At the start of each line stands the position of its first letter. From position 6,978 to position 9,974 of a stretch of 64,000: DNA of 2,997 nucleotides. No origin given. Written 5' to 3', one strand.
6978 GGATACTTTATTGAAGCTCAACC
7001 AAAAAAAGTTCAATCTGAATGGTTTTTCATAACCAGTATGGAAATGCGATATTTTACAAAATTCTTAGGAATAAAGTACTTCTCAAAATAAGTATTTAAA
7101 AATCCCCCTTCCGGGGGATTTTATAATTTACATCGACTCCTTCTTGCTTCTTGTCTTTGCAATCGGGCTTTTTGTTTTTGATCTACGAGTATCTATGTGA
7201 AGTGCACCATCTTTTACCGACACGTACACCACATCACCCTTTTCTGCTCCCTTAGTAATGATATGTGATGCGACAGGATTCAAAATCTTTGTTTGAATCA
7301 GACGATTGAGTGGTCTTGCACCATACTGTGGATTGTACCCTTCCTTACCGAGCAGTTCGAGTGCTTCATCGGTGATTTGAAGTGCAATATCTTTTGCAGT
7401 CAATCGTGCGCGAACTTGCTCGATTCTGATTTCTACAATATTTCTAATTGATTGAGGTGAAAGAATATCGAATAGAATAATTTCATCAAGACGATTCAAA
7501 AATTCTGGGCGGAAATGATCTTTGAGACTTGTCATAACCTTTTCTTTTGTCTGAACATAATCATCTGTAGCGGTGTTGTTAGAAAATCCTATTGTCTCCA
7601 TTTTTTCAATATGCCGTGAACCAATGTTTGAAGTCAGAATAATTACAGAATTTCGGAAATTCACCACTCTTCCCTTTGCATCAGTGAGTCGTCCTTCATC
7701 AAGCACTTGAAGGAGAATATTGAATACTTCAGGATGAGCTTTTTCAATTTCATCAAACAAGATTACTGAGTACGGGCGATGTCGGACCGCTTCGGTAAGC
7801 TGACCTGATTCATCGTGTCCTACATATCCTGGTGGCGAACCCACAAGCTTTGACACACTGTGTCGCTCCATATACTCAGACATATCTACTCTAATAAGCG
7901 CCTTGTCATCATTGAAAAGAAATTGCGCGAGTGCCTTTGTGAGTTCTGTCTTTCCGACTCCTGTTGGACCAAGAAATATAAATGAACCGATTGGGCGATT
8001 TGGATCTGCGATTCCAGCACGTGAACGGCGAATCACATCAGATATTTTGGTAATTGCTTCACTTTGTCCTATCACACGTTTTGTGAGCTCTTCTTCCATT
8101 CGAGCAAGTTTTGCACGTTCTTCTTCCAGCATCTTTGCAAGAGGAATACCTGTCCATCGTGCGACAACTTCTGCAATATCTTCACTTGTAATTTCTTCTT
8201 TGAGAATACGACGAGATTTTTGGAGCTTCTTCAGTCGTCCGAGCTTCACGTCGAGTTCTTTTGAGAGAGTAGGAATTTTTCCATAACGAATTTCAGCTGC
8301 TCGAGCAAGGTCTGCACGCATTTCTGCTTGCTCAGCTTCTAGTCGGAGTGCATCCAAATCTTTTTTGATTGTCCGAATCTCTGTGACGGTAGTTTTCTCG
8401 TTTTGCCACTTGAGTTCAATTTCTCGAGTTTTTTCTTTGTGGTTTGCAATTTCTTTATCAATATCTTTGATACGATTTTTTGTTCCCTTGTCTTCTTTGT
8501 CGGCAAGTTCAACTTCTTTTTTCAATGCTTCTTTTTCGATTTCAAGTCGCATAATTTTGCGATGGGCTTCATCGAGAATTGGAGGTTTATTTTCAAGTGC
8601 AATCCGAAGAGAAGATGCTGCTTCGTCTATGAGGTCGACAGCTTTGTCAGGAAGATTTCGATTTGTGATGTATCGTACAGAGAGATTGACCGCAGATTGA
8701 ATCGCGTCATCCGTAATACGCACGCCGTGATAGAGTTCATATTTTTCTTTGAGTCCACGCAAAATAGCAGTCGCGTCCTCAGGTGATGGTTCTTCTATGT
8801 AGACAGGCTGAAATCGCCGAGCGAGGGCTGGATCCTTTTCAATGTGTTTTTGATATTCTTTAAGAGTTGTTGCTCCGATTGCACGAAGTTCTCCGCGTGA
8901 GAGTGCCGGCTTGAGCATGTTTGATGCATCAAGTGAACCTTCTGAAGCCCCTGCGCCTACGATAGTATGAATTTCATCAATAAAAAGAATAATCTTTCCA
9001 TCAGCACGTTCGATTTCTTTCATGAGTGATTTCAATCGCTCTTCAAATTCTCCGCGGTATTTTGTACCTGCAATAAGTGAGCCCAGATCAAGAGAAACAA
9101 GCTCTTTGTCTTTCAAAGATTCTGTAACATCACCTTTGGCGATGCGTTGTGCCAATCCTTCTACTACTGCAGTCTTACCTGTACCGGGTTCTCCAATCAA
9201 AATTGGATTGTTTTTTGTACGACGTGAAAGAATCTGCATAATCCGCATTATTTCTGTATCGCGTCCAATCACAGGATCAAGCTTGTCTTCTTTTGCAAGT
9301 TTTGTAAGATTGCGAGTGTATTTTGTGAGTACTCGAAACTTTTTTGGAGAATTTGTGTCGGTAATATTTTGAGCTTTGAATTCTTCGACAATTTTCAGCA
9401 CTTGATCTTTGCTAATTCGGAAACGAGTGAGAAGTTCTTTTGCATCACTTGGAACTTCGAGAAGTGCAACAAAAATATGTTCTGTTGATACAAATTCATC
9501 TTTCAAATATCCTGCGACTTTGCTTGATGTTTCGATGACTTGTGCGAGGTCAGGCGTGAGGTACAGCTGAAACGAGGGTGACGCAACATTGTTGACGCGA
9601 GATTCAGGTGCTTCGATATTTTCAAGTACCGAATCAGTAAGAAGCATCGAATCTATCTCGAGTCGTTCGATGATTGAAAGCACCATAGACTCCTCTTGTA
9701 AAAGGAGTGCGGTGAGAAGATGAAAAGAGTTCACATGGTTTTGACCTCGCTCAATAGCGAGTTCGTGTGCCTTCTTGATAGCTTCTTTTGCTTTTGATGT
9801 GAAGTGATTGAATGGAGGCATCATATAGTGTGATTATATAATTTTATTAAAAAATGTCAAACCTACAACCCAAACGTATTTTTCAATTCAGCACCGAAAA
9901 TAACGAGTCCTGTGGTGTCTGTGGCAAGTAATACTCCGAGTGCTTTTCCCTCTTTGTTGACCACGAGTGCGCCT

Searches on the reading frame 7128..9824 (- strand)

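Call 77: search_protein_families(library=pfam, proteins=[window:7128-9824:-], max_evalue=0.0001)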
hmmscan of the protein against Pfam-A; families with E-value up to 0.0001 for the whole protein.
window:7128-9824:- (898 aa): 16 families
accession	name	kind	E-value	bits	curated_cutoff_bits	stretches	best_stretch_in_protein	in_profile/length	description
PF07724.20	AAA_2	-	4.3e-71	238.7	27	1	610-782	1-166/166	AAA domain (Cdc48 subfamily)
PF17871.7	AAA_lid_9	-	2.5e-32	111.3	22.8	1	347-444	1-98/104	AAA lid domain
PF00004.35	AAA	-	2.2e-25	90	21.2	2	208-325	2-111/131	ATPase family associated with various cellular activities (AAA)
PF10431.15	ClpB_D2-small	-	6.9e-24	84.1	21.9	1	788-868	1-81/81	C-terminal, D2-small domain, of ClpB protein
PF07728.20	AAA_5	-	1e-20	74.6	22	2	615-736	2-125/139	AAA domain (dynein-related subfamily)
PF02861.25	Clp_N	-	3e-14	53.3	20.7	2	107-149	8-51/53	Clp amino terminal domain, pathogenicity island component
PF13401.12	AAA_22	-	2.8e-13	50.7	27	1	614-709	7-109/130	AAA domain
PF13191.12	AAA_16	-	1.2e-11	45.8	32.6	1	185-232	2-52/167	AAA ATPase domain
PF00158.32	Sigma54_activat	-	2.1e-10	41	20.2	1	614-715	24-124/168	Sigma-54 interaction domain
PF13173.12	AAA_14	-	1.6e-06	28.6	27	0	616-711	6-88/129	AAA domain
PF20030.5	bpMoxR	-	2e-06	27.4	27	0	185-232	14-58/205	MoxR domain in the MoxR-vWA-beta-propeller ternary systems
PF01637.24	ATPase_2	-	2.1e-06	28.1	33.2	0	188-292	4-126/225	ATPase domain predominantly from Archaea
PF12775.13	AAA_7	-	5e-06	26.6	25.8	0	195-231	25-60/181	P-loop containing dynein motor region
PF05621.17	TniB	-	1.1e-05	25.5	22.4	0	239-344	83-185/189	Bacterial TniB protein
PF01695.23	IstB_IS21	-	5.7e-05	23.2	24.1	0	202-269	90-153/238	IstB-like ATP binding protein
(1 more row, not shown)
